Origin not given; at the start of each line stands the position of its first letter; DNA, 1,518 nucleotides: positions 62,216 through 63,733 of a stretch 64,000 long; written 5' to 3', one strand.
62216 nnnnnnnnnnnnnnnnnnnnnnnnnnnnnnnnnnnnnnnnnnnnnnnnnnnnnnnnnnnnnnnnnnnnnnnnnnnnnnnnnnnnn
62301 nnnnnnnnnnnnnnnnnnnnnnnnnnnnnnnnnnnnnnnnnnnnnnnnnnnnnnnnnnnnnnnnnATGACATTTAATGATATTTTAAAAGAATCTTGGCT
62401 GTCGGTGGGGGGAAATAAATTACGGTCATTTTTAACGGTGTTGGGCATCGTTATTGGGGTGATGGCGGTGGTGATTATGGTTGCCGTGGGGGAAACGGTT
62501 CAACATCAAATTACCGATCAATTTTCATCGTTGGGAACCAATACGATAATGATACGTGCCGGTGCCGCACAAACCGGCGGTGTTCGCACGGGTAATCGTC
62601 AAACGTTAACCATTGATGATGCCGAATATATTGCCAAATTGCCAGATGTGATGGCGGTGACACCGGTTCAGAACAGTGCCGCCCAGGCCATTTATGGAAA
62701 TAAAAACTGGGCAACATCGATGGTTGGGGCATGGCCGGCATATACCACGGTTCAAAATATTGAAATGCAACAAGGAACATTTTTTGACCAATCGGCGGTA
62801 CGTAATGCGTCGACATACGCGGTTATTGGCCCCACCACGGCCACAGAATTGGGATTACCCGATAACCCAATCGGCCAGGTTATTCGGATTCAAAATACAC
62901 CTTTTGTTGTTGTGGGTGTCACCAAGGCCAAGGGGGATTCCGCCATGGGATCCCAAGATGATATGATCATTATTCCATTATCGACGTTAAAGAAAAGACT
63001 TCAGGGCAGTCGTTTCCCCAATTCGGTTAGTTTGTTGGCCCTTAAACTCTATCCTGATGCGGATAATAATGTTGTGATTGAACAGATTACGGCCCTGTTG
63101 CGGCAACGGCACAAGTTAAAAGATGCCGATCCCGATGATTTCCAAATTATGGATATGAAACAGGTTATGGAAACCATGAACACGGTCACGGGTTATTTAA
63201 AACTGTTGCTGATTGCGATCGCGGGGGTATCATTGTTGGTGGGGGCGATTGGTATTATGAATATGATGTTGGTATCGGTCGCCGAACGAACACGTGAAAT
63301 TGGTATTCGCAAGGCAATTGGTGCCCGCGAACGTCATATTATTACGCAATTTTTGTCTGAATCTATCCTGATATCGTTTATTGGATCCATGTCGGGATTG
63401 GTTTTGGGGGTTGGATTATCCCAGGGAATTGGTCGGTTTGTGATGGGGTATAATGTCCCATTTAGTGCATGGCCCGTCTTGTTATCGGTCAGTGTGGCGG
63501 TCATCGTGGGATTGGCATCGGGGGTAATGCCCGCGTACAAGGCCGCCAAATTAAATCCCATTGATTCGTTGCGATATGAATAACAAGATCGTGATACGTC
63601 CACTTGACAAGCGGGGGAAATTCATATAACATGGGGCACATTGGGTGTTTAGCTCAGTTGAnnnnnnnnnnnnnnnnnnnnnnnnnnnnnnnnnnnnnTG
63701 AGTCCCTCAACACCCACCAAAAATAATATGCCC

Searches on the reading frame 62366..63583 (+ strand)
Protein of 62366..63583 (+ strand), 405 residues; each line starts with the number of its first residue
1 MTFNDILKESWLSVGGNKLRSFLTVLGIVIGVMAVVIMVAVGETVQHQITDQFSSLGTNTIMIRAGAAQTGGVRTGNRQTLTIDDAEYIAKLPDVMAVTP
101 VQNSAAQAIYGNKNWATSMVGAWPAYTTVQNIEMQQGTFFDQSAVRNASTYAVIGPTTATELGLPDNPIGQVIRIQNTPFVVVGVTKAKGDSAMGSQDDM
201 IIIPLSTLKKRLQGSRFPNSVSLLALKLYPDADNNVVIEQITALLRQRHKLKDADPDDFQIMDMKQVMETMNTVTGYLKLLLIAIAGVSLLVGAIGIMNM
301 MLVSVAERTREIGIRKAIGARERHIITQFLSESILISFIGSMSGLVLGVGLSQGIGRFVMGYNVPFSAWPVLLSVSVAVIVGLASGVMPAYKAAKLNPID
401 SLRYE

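Call 89: search_protein_families(library=pfam, proteins=[window:62366-63583:+], max_evalue=0.00001)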
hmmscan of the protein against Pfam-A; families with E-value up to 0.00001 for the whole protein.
window:62366-63583:+ (405 aa): 2 families
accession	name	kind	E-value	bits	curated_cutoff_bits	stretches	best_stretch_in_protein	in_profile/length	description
PF12704.14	MacB_PCD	-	1.5e-48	166.3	27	1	21-243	1-206/207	MacB-like periplasmic core domain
PF02687.27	FtsX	-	1.3e-22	80.5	25.5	1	284-398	2-120/120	FtsX-like permease C-terminal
